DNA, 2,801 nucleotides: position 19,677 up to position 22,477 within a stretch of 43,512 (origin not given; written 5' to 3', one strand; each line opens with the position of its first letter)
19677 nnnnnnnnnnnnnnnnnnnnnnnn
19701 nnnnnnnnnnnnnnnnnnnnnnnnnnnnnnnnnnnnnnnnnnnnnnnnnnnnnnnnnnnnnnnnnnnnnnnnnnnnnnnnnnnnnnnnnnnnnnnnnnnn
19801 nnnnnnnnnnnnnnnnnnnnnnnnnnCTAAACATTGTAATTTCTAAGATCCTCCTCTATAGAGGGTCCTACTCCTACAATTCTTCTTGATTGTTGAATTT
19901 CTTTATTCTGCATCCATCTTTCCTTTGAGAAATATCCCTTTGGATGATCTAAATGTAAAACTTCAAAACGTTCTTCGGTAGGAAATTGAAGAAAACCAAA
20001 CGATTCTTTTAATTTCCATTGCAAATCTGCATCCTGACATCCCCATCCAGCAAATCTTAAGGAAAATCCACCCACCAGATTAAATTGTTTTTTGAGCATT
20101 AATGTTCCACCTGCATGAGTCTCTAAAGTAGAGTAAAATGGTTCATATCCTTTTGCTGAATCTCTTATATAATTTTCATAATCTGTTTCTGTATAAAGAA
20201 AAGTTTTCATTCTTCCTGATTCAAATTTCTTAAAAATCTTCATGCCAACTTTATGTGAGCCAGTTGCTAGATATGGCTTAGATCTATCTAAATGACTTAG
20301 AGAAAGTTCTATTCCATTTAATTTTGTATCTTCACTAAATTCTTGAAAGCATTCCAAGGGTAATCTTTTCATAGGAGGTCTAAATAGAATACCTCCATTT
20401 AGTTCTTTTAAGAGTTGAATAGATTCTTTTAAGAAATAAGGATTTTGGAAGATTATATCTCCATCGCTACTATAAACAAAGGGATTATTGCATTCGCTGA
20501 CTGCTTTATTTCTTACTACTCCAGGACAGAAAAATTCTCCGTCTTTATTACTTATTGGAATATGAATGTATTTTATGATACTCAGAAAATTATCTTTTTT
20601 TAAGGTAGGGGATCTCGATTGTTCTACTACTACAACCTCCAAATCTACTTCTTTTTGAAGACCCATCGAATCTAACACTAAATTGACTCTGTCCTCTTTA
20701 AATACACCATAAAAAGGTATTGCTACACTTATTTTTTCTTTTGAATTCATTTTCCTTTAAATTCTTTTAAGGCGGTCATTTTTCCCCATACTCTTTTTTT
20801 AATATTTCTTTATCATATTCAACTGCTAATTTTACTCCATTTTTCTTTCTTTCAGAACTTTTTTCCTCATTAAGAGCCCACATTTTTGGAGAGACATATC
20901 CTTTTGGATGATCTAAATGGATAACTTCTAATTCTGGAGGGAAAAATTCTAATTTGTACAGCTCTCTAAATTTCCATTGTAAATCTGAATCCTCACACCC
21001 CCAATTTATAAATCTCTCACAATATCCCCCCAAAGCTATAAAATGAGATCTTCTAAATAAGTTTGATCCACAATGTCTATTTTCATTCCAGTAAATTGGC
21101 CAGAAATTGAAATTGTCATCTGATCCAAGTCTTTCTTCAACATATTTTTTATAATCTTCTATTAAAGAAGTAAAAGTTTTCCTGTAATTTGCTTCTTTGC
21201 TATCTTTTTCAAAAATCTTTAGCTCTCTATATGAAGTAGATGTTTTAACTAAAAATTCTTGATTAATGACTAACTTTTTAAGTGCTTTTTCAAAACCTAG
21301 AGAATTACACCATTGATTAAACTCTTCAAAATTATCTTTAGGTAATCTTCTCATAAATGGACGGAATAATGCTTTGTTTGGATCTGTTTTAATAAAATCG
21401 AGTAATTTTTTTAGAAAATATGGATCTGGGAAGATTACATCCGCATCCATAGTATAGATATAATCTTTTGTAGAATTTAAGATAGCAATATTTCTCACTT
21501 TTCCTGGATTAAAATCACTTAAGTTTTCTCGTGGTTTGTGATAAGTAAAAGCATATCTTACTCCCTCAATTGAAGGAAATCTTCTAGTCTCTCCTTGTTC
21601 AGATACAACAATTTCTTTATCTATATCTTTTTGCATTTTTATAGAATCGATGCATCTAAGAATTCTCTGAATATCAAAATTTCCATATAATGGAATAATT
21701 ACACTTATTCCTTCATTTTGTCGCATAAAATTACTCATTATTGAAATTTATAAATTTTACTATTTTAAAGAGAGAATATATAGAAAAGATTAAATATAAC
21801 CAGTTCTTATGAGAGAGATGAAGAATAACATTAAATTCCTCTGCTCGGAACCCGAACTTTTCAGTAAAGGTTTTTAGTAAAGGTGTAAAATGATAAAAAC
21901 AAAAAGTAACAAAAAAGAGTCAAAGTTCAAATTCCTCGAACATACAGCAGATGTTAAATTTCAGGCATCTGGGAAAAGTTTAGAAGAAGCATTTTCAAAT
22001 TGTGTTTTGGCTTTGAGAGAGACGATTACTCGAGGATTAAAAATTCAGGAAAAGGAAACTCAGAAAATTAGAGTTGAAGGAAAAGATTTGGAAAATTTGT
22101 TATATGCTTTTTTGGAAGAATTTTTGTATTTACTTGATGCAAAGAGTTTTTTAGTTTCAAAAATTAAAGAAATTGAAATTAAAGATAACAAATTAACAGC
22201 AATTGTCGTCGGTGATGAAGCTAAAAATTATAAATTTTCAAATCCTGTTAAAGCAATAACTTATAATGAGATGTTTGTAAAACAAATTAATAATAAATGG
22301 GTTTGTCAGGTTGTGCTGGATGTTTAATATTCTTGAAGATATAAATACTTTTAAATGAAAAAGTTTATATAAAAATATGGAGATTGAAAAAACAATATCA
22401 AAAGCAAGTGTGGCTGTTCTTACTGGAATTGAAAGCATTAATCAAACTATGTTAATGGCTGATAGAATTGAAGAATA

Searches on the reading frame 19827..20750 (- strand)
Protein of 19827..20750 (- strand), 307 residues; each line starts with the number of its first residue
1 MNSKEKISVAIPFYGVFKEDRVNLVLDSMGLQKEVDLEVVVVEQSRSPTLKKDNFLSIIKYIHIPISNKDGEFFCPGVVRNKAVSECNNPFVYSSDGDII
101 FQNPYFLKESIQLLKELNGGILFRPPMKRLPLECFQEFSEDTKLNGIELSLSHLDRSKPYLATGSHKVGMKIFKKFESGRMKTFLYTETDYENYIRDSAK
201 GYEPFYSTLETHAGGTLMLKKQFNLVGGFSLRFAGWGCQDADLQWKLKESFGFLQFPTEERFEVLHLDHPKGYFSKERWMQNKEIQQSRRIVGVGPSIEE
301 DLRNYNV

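Call 69: search_protein_families(library=pfam, proteins=[window:19827-20750:-], max_evalue=0.001)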
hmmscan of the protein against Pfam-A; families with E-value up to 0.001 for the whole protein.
window:19827-20750:- (307 aa): 2 families
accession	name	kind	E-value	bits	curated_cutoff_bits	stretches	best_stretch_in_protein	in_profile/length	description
PF02709.20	Glyco_transf_7C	-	6.7e-07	29.3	23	1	208-269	15-77/78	N-terminal domain of galactosyltransferase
PF10111.15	Glyco_tranf_2_2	-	8.8e-06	25.8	27.3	0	208-259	160-212/276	Glycosyltransferase like family 2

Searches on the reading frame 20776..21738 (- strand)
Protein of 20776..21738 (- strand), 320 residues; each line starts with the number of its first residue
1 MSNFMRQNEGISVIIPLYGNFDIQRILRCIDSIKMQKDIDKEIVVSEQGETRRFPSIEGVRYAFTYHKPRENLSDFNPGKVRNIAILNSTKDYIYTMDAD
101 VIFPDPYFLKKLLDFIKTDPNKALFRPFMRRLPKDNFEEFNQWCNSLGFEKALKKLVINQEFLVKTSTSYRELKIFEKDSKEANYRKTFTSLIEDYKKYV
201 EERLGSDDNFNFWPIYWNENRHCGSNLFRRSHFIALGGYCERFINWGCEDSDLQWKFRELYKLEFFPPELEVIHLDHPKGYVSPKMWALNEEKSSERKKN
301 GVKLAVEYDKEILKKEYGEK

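Call 69: search_protein_families(library=pfam, proteins=[window:20776-21738:-], max_evalue=0.001)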
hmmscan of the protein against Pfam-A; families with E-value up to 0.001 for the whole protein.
window:20776-21738:- (320 aa): 3 families
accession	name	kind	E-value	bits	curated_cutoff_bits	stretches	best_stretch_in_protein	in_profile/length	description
PF00535.33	Glycos_transf_2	-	1.1e-13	51.9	23.3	1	12-143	1-130/168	Glycosyl transferase family 2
PF10111.15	Glyco_tranf_2_2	-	5.7e-07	29.7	27.3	0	224-270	166-213/276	Glycosyltransferase like family 2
PF02709.20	Glyco_transf_7C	-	1.2e-06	28.5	23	1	224-266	22-63/78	N-terminal domain of galactosyltransferase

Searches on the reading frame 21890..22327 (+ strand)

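Call 10: search_protein_families(library=pfam, proteins=[window:21890-22327:+], max_evalue=0.001)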
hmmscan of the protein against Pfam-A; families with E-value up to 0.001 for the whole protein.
window:21890-22327:+ (145 aa): 1 family
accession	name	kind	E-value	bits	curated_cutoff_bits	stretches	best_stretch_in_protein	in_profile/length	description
PF01951.21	Archease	-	1.7e-39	135.7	25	1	13-145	1-136/136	Archease protein family (MTH1598/TM1083)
